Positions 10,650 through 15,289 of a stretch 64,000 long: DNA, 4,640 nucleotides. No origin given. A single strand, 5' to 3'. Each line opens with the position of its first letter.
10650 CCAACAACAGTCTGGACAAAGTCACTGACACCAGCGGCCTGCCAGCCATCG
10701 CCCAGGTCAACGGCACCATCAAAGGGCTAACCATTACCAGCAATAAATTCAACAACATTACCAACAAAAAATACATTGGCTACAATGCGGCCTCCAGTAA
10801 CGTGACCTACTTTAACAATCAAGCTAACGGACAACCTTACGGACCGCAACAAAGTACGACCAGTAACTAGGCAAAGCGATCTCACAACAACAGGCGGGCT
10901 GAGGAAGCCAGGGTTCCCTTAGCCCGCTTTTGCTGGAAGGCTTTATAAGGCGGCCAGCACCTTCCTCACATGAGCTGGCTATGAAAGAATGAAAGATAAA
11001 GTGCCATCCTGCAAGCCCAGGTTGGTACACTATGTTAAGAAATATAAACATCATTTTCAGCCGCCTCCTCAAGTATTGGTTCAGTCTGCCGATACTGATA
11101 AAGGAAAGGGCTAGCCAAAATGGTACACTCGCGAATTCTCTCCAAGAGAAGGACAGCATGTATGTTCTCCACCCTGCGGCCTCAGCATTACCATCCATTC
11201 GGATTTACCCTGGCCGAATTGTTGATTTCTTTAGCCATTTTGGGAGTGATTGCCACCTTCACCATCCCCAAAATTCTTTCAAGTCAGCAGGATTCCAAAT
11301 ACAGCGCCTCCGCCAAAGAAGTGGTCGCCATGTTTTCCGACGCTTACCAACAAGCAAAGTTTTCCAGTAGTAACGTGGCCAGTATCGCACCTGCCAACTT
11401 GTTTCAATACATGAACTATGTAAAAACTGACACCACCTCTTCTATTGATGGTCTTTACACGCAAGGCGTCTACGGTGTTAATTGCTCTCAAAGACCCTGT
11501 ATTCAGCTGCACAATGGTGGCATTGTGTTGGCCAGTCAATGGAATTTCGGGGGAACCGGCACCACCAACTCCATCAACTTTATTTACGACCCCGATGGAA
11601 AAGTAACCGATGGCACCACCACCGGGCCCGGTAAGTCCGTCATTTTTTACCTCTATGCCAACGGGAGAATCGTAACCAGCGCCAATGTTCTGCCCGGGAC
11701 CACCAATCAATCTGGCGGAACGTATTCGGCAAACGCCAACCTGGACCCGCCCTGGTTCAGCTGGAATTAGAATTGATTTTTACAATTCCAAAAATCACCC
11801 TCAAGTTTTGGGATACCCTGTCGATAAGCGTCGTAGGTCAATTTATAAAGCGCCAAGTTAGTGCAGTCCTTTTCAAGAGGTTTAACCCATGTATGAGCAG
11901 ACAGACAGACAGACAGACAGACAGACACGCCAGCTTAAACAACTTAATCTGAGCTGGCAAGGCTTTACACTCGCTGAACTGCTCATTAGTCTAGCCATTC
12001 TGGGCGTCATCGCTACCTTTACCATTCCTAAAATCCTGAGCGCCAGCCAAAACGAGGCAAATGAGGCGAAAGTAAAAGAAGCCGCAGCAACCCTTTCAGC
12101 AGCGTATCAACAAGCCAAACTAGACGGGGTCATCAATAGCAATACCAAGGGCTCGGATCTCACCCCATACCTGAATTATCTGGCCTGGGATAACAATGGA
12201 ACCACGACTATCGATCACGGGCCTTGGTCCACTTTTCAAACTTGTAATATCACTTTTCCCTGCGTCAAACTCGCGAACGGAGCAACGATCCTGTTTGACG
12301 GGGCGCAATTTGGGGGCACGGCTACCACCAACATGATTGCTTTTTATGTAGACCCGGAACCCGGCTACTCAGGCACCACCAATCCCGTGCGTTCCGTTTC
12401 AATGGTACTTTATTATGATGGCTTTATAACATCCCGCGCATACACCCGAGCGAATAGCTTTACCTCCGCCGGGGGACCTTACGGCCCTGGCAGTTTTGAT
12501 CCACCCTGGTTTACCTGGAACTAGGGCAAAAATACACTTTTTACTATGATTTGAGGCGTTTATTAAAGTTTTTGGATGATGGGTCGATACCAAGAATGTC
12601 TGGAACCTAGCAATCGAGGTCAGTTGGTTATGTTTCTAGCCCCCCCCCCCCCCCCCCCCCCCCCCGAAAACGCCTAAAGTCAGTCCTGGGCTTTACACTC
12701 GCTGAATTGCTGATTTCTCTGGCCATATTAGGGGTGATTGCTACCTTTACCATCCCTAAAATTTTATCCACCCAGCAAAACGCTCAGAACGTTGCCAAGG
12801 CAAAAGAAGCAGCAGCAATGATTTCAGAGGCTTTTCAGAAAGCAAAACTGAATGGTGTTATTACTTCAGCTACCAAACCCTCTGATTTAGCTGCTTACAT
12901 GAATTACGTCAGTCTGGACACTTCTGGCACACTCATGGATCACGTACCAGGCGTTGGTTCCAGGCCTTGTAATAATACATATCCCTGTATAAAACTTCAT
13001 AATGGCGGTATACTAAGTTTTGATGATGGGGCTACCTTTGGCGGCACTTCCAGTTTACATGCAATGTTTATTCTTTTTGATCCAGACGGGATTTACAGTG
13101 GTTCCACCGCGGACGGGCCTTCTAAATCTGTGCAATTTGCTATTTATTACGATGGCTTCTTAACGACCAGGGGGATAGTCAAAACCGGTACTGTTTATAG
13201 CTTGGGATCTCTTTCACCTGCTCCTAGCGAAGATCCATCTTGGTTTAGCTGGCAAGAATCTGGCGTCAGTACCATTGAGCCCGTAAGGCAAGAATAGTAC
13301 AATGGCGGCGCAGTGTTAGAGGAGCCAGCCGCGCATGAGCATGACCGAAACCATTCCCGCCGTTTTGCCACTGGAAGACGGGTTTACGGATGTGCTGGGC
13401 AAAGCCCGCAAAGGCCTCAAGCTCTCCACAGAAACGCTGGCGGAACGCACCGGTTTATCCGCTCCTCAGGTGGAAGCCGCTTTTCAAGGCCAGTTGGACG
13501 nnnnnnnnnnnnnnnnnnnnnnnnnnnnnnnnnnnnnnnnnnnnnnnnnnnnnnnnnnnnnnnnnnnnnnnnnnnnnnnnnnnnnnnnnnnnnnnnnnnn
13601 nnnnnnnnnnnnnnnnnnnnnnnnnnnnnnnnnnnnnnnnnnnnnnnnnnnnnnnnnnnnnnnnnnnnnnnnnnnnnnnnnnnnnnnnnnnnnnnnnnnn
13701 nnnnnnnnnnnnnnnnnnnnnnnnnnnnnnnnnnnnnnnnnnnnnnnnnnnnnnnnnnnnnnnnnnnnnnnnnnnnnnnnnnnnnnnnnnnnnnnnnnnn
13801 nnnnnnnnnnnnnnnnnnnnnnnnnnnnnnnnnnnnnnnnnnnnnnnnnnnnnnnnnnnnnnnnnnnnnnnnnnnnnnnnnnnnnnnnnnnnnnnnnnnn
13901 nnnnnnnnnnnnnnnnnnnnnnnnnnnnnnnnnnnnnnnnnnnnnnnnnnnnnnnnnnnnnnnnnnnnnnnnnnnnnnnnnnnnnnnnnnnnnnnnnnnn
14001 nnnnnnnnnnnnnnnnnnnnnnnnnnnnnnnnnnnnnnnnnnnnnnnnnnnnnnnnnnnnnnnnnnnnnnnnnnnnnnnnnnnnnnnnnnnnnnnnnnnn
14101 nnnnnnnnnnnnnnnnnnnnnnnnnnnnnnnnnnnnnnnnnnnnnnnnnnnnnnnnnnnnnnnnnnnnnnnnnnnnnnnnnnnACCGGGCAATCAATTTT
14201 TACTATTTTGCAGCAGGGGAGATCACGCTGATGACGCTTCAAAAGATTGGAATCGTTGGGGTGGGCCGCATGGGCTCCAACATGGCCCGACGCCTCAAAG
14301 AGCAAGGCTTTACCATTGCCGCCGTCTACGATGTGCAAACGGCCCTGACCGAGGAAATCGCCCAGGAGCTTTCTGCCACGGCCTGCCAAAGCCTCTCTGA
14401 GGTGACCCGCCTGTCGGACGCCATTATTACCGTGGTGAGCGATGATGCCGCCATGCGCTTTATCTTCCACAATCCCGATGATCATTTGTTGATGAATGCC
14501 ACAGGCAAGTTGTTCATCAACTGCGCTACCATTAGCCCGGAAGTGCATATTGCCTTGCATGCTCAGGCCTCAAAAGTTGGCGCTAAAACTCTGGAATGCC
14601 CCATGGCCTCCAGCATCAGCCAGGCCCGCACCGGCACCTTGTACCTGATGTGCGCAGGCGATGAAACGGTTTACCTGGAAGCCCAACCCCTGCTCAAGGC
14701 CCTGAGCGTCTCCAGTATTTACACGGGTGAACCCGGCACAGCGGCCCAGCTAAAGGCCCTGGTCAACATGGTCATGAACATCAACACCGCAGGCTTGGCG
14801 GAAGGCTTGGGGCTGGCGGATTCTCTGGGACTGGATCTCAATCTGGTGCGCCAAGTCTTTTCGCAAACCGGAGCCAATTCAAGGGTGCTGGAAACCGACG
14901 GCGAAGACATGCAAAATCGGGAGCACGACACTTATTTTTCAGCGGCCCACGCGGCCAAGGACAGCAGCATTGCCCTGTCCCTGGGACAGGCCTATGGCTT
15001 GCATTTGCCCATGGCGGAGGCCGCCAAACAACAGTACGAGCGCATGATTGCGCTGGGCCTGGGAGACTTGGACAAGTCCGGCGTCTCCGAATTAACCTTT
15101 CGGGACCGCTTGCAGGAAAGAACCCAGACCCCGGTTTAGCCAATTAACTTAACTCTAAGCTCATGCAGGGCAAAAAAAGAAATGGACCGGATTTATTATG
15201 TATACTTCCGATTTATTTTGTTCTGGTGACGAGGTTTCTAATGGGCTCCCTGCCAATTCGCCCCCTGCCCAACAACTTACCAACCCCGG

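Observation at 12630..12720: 26-nt poly-C tract between the ATG and the prepilin cleavage site of pilin paralogue 3; gene is currently out of frame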

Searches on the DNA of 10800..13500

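Call 49: search_rna_families(source=window, start=10800, end=13500, threshold=evalue, max_evalue=1)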
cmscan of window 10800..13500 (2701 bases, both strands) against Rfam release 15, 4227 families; matches with E-value up to 1: 2.
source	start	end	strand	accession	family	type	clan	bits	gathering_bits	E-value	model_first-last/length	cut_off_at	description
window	11610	11660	-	RF01420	snoR113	Gene; snRNA; snoRNA; CD-box;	-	20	47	0.51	1-103/103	no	Small nucleolar RNA snoR113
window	10944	11100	-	RF01460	rliH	Gene; sRNA;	-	14.6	100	0.35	1-429/429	no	Listeria sRNA rliH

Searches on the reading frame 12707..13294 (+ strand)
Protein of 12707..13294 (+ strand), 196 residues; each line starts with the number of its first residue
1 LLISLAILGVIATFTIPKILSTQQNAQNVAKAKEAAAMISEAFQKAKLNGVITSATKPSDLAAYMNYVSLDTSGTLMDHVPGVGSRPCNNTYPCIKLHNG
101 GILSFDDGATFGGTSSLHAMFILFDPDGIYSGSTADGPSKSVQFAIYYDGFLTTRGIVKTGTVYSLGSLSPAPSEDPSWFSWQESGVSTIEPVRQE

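Call 41: list_cluster_members(proteins=[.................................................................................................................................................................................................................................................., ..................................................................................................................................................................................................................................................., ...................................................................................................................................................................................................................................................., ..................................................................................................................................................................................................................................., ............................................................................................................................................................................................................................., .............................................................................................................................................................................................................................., window:12707-13294:+, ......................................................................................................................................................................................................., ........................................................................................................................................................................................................])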
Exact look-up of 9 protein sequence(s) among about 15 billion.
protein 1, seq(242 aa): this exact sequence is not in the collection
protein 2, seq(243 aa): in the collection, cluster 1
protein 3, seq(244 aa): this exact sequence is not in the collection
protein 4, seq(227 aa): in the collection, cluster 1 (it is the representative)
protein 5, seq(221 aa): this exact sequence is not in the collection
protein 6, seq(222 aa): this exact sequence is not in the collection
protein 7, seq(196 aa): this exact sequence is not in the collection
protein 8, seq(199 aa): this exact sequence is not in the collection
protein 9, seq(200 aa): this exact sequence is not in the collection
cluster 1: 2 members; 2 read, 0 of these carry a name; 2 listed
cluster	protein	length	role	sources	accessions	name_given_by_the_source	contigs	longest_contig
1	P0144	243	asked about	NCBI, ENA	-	-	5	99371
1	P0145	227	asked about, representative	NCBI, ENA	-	-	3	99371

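Call 42: find_encoding_contigs(protein=P0145, flank=1500, max_places=10)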
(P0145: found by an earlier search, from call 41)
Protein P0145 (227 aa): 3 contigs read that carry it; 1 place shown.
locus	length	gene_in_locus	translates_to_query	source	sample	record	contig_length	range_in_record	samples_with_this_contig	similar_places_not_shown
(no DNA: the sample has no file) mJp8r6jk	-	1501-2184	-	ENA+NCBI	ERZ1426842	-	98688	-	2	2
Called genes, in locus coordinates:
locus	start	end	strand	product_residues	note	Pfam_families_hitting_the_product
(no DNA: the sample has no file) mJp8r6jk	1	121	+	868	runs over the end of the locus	PF12704:MacB_PCD, PF02687:FtsX, PF12704:MacB_PCD, PF02687:FtsX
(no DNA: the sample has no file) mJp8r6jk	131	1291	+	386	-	PF07143:AttH, PF17186:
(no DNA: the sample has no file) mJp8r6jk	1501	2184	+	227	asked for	PF07963:N_methyl (weak)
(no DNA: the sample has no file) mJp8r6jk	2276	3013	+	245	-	PF07963:N_methyl (weak)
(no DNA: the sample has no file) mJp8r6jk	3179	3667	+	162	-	-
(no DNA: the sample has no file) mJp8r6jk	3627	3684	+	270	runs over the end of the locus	PF01479:S4, PF00849:PseudoU_synth_2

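Call 43: find_encoding_contigs(protein=P0144, flank=1500, max_places=10)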
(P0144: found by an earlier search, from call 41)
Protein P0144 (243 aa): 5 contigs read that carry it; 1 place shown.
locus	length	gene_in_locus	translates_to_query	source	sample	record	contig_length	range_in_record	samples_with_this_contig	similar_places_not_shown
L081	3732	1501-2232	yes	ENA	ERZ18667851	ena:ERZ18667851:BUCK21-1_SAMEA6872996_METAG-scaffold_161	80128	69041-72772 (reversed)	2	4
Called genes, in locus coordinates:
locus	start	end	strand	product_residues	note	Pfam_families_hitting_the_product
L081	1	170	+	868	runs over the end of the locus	PF12704:MacB_PCD, PF02687:FtsX, PF12704:MacB_PCD, PF02687:FtsX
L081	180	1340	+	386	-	PF07143:AttH, PF17186:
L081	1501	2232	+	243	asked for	PF07963:N_methyl (weak)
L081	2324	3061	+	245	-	PF07963:N_methyl (weak)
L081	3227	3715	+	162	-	-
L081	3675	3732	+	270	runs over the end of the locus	PF01479:S4, PF00849:PseudoU_synth_2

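Call 48: list_cluster_members(proteins=[P0087, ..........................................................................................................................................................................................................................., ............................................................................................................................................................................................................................, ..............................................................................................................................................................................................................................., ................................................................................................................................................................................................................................, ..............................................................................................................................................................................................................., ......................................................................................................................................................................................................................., window:12734-13294:+, window:11120-11767:+, window:11162-11767:+])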
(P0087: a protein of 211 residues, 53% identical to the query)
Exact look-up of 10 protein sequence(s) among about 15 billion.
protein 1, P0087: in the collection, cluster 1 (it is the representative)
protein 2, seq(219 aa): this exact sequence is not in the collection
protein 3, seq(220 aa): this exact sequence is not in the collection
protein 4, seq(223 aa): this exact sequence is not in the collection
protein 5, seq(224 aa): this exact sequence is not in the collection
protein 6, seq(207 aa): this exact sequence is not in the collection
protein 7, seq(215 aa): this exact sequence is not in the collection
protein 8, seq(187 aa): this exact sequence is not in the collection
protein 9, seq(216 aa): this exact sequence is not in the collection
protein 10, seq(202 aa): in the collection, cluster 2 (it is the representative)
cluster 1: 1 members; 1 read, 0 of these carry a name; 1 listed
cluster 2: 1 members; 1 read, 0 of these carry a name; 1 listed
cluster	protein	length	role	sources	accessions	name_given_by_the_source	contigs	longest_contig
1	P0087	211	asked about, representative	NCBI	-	-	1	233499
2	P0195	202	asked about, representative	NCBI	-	-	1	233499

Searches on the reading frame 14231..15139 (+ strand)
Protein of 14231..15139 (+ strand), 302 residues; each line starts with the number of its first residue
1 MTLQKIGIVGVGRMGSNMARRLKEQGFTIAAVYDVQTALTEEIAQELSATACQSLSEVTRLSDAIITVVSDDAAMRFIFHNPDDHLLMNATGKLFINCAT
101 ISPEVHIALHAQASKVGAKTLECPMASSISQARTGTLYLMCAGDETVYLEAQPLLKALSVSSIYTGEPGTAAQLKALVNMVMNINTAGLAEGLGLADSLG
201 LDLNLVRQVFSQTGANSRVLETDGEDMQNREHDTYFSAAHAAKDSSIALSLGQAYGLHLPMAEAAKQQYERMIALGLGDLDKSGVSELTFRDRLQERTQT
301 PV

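Call 38: search_protein_families(library=pfam, proteins=[window:14231-15139:+], max_evalue=0.01)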
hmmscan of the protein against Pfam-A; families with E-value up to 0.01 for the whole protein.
window:14231-15139:+ (302 aa): 10 families
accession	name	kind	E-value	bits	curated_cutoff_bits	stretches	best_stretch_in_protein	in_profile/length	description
PF03446.21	NAD_binding_2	-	1.4e-29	103.6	21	1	5-163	1-157/161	NAD binding domain of 6-phosphogluconate dehydrogenase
PF14833.11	NAD_binding_11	-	3.9e-21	76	30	1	169-285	1-118/122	NAD-binding of NADP-dependent 3-hydroxyisobutyrate dehydrogenase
PF02826.25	2-Hacid_dh_C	-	5.2e-08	32.9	25.1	1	4-99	37-127/178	D-isomer specific 2-hydroxyacid dehydrogenase, NAD binding domain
PF01408.29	GFO_IDH_MocA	-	8.9e-07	30.1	24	1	5-71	2-72/120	Oxidoreductase family, NAD-binding Rossmann fold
PF03807.23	F420_oxidored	-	2.4e-06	28.5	21.6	1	5-69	1-67/94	NADP oxidoreductase coenzyme F420-dependent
PF07991.19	KARI_N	-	0.00044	20.3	20.6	1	4-75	5-74/165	Acetohydroxy acid isomeroreductase, NADPH-binding domain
PF01488.26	Shikimate_DH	-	0.00053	20.5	24.3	1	4-70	13-84/138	Shikimate / quinate 5-dehydrogenase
PF01113.26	DapB_N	-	0.00069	20.1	25.6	1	5-66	2-72/124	Dihydrodipicolinate reductase, N-terminus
PF10727.15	Rossmann-like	-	0.00078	19.7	23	1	5-72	16-83/131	Rossmann-like domain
PF02737.24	3HCDH_N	-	0.0034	17.8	22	1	5-57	1-51/180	3-hydroxyacyl-CoA dehydrogenase, NAD binding domain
